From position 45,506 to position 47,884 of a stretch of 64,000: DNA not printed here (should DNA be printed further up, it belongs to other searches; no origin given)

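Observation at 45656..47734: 692-aa prepilin fused to beta-propeller-like (FSPD) repeats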

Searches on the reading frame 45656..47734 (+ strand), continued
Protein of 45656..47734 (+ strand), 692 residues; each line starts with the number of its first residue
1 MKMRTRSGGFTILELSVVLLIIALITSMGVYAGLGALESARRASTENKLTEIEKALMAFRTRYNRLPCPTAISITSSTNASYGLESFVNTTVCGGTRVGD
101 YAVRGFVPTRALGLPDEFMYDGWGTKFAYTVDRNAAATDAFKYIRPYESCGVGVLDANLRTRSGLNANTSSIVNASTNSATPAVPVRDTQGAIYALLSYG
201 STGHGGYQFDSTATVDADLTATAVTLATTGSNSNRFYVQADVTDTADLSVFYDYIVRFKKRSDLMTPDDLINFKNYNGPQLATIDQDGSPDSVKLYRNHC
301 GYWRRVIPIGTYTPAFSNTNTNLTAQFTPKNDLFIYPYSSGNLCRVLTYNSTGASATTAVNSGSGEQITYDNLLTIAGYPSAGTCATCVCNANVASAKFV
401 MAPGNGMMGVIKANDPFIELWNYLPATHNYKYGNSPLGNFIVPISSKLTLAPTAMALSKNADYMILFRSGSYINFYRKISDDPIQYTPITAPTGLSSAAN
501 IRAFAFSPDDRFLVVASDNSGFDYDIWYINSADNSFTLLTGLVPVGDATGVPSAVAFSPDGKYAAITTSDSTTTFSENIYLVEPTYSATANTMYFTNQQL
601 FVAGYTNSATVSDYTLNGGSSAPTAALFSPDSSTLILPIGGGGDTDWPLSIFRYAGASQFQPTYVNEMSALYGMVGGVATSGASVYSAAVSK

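Call 37: search_solved_structures(query=A2, max_evalue=1)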
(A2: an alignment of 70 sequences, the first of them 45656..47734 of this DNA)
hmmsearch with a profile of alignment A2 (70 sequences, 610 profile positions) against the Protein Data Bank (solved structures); distinct sequences matched with E-value up to 1: 476 (the best 60 are shown).
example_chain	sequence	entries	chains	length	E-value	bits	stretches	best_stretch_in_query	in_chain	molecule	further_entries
2ymu_A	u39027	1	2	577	8.1e-73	249.4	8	372-528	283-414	WD-40 REPEAT PROTEIN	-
7bie_A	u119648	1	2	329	1e-40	143.3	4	373-519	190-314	nvWRAP-T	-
7bid_A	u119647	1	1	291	8.8e-38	133.6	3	368-523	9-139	v31WRAP-T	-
7bif_A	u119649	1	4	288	3.3e-34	121.9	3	374-519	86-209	v22WRAP-T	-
7big_A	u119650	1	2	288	5.5e-34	121.1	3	372-524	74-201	v13WRAP-T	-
5yzv_A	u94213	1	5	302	8.5e-24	87.5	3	447-569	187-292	Probable serine/threonine-protein kinase PkwA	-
5oql_A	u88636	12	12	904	1.1e-22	83.7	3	406-569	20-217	Periodic tryptophan protein 2-like protein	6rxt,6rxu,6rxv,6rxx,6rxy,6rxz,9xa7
3sfz_A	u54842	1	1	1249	1.1e-21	80.4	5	448-590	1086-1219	Apoptotic peptidase activating factor 1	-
3shf_A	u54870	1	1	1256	1.2e-21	80.4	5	448-590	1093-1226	Apoptotic peptidase activating factor 1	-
6igb_A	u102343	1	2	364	1.6e-21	80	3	356-532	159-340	Periplasmic gluconolactonase, PpgL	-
6r60_A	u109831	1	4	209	2.8e-21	79.1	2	374-524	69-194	WD-40 repeat protein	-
9h2q_B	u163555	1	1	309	5.7e-20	74.8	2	397-516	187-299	Autophagy-related protein 16-1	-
5juy_A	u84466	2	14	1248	3.7e-19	72.1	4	359-564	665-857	Apoptotic protease-activating factor 1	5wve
3jbt_A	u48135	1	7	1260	3.9e-19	72.1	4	359-564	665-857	Apoptotic protease-activating factor 1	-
3j2t_A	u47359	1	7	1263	3.9e-19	72.1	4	359-564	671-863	Apoptotic protease-activating factor 1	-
4qrj_A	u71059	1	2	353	1.9e-13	53.3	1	267-584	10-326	putative 6-phosphogluconolactonase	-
1ri6_A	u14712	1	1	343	8.3e-13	51.2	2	359-567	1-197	putative isomerase ybhE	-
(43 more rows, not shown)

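Call 46: search_protein_families(library=pfam, proteins=[L039:829-1605:-, L047:9027-9995:-, L057:9152-9889:-, L040:2164-3012:-, L046:9081-9833:-, L048:7245-7925:-, L010:17120-17611:+, L047:6938-8932:-, L057:7702-9144:-, L040:730-2157:-], max_evalue=0.001)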
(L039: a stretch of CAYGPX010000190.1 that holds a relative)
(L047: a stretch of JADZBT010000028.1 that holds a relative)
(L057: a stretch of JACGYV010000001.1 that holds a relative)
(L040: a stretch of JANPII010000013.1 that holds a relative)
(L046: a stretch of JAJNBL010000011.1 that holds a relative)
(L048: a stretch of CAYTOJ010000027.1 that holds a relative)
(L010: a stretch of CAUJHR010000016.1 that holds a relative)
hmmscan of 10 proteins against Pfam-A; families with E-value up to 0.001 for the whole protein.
L039:829-1605:- (258 aa): 2 families
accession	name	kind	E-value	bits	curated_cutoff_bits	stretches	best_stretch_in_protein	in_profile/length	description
PF06750.18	A24_N_bact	-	1.7e-28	98.9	23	1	18-100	1-83/84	Bacterial Peptidase A24 N-terminal domain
PF01478.23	Peptidase_A24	-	8.3e-15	55.6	26.5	1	112-219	2-104/104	Type IV leader peptidase family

L047:9027-9995:- (322 aa): 2 families
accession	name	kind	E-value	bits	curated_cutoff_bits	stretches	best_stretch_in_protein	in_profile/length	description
PF06750.18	A24_N_bact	-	4.6e-28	97.6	23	1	76-157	2-83/84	Bacterial Peptidase A24 N-terminal domain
PF01478.23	Peptidase_A24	-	7.2e-16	59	26.5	1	170-275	3-103/104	Type IV leader peptidase family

L057:9152-9889:- (245 aa): 2 families
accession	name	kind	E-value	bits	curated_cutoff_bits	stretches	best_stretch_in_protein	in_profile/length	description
PF06750.18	A24_N_bact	-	3.2e-27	94.9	23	1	8-87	2-82/84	Bacterial Peptidase A24 N-terminal domain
PF01478.23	Peptidase_A24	-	7.3e-15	55.7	26.5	1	100-206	2-103/104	Type IV leader peptidase family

L040:2164-3012:- (282 aa): 2 families
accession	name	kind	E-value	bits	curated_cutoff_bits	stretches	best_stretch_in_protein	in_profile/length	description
PF06750.18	A24_N_bact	-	2.6e-26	92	23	1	44-125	1-83/84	Bacterial Peptidase A24 N-terminal domain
PF01478.23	Peptidase_A24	-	2.6e-15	57.2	26.5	1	137-243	2-103/104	Type IV leader peptidase family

L046:9081-9833:- (250 aa): 2 families
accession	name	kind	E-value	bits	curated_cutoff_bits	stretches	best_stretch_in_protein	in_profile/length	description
PF06750.18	A24_N_bact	-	6.1e-31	106.8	23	1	17-97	1-81/84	Bacterial Peptidase A24 N-terminal domain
PF01478.23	Peptidase_A24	-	2.7e-05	25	26.5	1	117-221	4-102/104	Type IV leader peptidase family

L048:7245-7925:- (226 aa): 2 families
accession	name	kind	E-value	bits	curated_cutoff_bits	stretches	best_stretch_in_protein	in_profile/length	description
PF00072.30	Response_reg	-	1.1e-25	90.4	30.2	1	3-113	1-111/111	Response regulator receiver domain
PF00486.34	Trans_reg_C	-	1.2e-23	83.4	26.2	1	147-221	1-76/77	Transcriptional regulatory protein, C terminal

L010:17120-17611:+ (163 aa): 1 family
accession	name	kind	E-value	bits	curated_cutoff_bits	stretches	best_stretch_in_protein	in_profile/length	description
PF01478.23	Peptidase_A24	-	7.6e-16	58.9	26.5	1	7-109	2-104/104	Type IV leader peptidase family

L047:6938-8932:- (664 aa): 2 families
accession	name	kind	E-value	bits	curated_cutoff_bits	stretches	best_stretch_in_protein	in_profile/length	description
PF00263.26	Secretin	-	8e-32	110.6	27.5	1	450-637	2-168/169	Bacterial type II and III secretion system protein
PF07655.18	Secretin_N_2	-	9.2e-05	23.3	23.4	1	202-267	2-80/91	Secretin N-terminal domain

L057:7702-9144:- (480 aa): 4 families
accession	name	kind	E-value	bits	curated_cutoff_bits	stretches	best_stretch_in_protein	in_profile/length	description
PF02518.31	HATPase_c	-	3e-24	86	26.4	1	352-474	2-109/111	Histidine kinase-, DNA gyrase B-, and HSP90-like ATPase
PF00512.31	HisKA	-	4.1e-15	56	26.9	1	239-304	2-65/66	His Kinase A (phospho-acceptor) domain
PF13188.13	PAS_8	-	0.00023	21.4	21.8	1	128-174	3-49/65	PAS domain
PF13426.13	PAS_9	-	0.00045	20.9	27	1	137-231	2-103/103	PAS domain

L040:730-2157:- (475 aa): 2 families
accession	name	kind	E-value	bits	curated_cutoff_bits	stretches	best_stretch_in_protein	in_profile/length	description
PF02518.31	HATPase_c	-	1.7e-24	86.9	26.4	1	361-471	5-109/111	Histidine kinase-, DNA gyrase B-, and HSP90-like ATPase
PF00512.31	HisKA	-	6.5e-11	42.6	26.9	1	246-305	2-60/66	His Kinase A (phospho-acceptor) domain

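Call 47: predict_structure(alignment_id=A2)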
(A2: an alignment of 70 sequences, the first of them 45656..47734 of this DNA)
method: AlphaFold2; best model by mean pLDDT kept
length: 692 residues; sequences in the alignment: 70
mean_pLDDT: 79.2   pTM: 0.83
mean pLDDT of the five models: 79.2, 77.3, 76.7, 76.6, 76.0
residues with pLDDT >= 90: 285; 70-90: 218; 50-70: 105; < 50: 84
segments of 3 or more residues with pLDDT < 50: 1-3, 173-183, 214-221, 223-233, 352-384, 607-613, 666-671
pLDDT, mean of each block of 10 residues (from residue 1): 52 84 91 93 97 98 96 86 82 68 92 97 95 91 90 88 69 44 57 93 83 50 40 71 87 93 94 84 85 86 77 65 90 82 77 38 41 40 59 88 95 90 88 65 74 96 96 95 92 87 96 93 92 93 75 95 92 84 84 70 47 49 89 91 70 83 56 52 84 92
secondary structure, 60 per line:
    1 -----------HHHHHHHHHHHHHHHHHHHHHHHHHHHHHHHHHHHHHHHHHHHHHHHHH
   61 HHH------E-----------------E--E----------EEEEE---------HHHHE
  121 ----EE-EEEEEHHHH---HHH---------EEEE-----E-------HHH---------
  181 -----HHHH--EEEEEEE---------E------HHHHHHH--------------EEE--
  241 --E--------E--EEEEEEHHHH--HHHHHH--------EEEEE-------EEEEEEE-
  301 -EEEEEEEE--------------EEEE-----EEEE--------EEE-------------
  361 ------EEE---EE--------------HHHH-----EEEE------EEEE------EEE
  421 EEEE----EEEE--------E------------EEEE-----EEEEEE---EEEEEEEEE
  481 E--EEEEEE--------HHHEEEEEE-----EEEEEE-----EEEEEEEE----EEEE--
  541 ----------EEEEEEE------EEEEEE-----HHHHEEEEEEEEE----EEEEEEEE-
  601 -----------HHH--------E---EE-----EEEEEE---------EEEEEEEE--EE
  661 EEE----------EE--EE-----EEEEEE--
elements in order (helices of 4 or more, strands of 3 or more residues): H12-63 E102-106 H116-119 E128-132 H133-136 E152-155 H186-189 E192-198 H215-221 E236-238 E255-260 H261-264 H267-272 E281-285 E293-299 E302-309 E324-327 E333-336 E345-347 E367-369 H389-392 E398-401 E408-411 E418-424 E429-432 E454-457 E463-468 E472-481 E484-489 E501-506 E512-517 E523-530 E535-538 E551-557 E564-569 H575-578 E579-587 E592-599 E634-639 E649-656 E659-663 E685-690

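Call 50: fold_search(model_id=the predicted structure, library=pdb)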
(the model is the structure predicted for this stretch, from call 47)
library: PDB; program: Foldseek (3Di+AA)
matches with E <= 10: 1892; with E <= 0.001: 1465
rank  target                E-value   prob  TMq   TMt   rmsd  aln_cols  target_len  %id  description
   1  7bid                  1.2e-10  1.00  0.30  0.65   7.6       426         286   16  Crystal structure of v31WRAP-T, a 7-bladed designer protein (released 2021-09-22)
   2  7big_A                3.2e-09  1.00  0.24  0.50  10.1       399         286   15  Crystal structure of v13WRAP-T, a 7-bladed designer protein (released 2021-09-22)
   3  8era_C                5.2e-09  1.00  0.30  0.60   8.0       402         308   11  RMC-5552 in complex with mTORC1 and FKBP12 (released 2022-12-28)
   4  9j87_C                6.1e-09  1.00  0.27  0.52   6.6       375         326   11  Structure of Receptor (released 2026-02-25)
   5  8qeg_B                1.2e-08  1.00  0.26  0.48   8.0       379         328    9  Crystal structure of the G11 protein heterotrimer bound to YM-254890 inhibitor (released 2025-03-19)
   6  9ode_B                1.2e-08  1.00  0.27  0.51   6.4       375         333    9  Structure of the MOR/Gi/Lofentanil Complex, Nucleotide Free (released 2026-03-04)
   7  9p86_B                1.3e-08  1.00  0.27  0.50   6.8       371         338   11  NTSR1-G11-NTS(8-13) Complex in the Canonical, AHD Open State (C-Open-Apo) (released 2026-03-25)
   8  6zwm_C                1.5e-08  1.00  0.33  0.63   7.3       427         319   12  cryo-EM structure of human mTOR complex 2, overall refinement (released 2020-11-18)
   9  9wey_B                1.9e-08  1.00  0.27  0.51   8.4       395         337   10  Structure of HCMV UL33 in complex with human Gs protein (released 2026-02-25)
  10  7f1r_B                1.9e-08  1.00  0.27  0.51   7.4       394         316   11  Cryo-EM structure of the chemokine receptor CCR5 in complex with RANTES and Gi (released 2021-07-14)
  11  7bie_A                2.3e-08  1.00  0.27  0.59   7.8       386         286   16  Crystal structure of nvWrap-T, a 7-bladed symmetric propeller (released 2021-09-22)
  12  8iq4_B                2.3e-08  1.00  0.26  0.49   7.6       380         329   10  Cryo-EM structure of Carboprost-bound prostaglandin-F2-alpha receptor-miniGq-Nb35 complex (released 2024-01-31)
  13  8ge4_B                2.3e-08  1.00  0.27  0.50   7.7       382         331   10  CryoEM structure of beta-2-adrenergic receptor in complex with nucleotide-free Gs heterotrimer (#5 of 20) (released 2024-03-06)
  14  7w40_C                2.5e-08  1.00  0.27  0.52   6.7       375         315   11  Cryo-EM Structure of Human Gastrin Releasing Peptide Receptor in complex with the agonist Bombesin (6-14) [D-Phe6, bet (released 2023-02-22)
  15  9m8k_B                2.5e-08  1.00  0.29  0.54  10.9       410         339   13  cryo-EM structure of human TAS2R4 with oligopeptide (released 2026-03-18)
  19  4qrj_A                3.3e-08  1.00  0.25  0.44   9.3       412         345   11  Crystal structure of a putative 6-phosphogluconolactonase (BACUNI_04672) from Bacteroides uniformis ATCC 8492 at 2.20  (released 2014-07-23)
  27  4qrj_B                3.9e-08  1.00  0.26  0.45   9.3       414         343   11  Crystal structure of a putative 6-phosphogluconolactonase (BACUNI_04672) from Bacteroides uniformis ATCC 8492 at 2.20  (released 2014-07-23)
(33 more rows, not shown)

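Call 71: search_protein_families(library=pfam, proteins=[L047:1268-2818:+, L047:3161-4342:-, L047:4372-5433:-, L047:5494-6510:-, L046:7874-9091:+, L046:5761-7635:-, L046:12612-13958:+, L049:7155-8447:-, L041:3409-5817:+, L049:8457-8945:-], max_evalue=0.001)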
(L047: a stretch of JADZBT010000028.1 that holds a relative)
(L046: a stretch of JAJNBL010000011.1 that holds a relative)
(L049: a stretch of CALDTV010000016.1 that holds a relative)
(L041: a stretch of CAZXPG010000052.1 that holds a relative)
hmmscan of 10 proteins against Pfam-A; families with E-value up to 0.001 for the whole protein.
L047:1268-2818:+ (516 aa): 1 family
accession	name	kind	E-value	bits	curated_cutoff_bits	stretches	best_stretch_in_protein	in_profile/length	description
PF00512.31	HisKA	-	5.4e-20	71.7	26.9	1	335-403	2-66/66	His Kinase A (phospho-acceptor) domain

L047:3161-4342:- (393 aa): 0 families

L047:4372-5433:- (353 aa): 2 families
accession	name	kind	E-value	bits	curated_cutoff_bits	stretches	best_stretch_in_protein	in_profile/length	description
PF12833.13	HTH_18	-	2.4e-20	73.1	33.6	1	272-351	1-80/80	Helix-turn-helix domain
PF00165.29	HTH_AraC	-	9.4e-10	38.8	26.6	1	313-349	6-41/42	Bacterial regulatory helix-turn-helix proteins, AraC family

L047:5494-6510:- (338 aa): 0 families

L046:7874-9091:+ (405 aa): 0 families

L046:5761-7635:- (624 aa): 1 family
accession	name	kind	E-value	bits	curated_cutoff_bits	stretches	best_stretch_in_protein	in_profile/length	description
PF00263.26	Secretin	-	3.1e-31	108.7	27.5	1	412-599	3-168/169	Bacterial type II and III secretion system protein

L046:12612-13958:+ (448 aa): 1 family
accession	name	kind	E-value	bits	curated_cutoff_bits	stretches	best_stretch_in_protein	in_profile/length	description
PF00464.25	SHMT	-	6.5e-171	568.7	27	1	23-412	2-399/399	Serine hydroxymethyltransferase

L049:7155-8447:- (430 aa): 0 families

L041:3409-5817:+ (802 aa): 2 families
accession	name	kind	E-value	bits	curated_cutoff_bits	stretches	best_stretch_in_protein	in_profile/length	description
PF04453.20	LptD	-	2.3e-60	205.4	22.4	1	375-740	2-384/384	LPS transport system D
PF03968.19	LptD_N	-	7.2e-08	33.1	20.4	1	121-183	2-60/113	LptA/(LptD N-terminal domain) LPS transport protein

L049:8457-8945:- (162 aa): 1 family
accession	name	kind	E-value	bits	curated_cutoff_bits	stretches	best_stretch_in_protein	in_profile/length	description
PF19030.6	TSP1_ADAMTS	-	7e-05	23.5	23.8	1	50-112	1-55/55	Thrombospondin type 1 domain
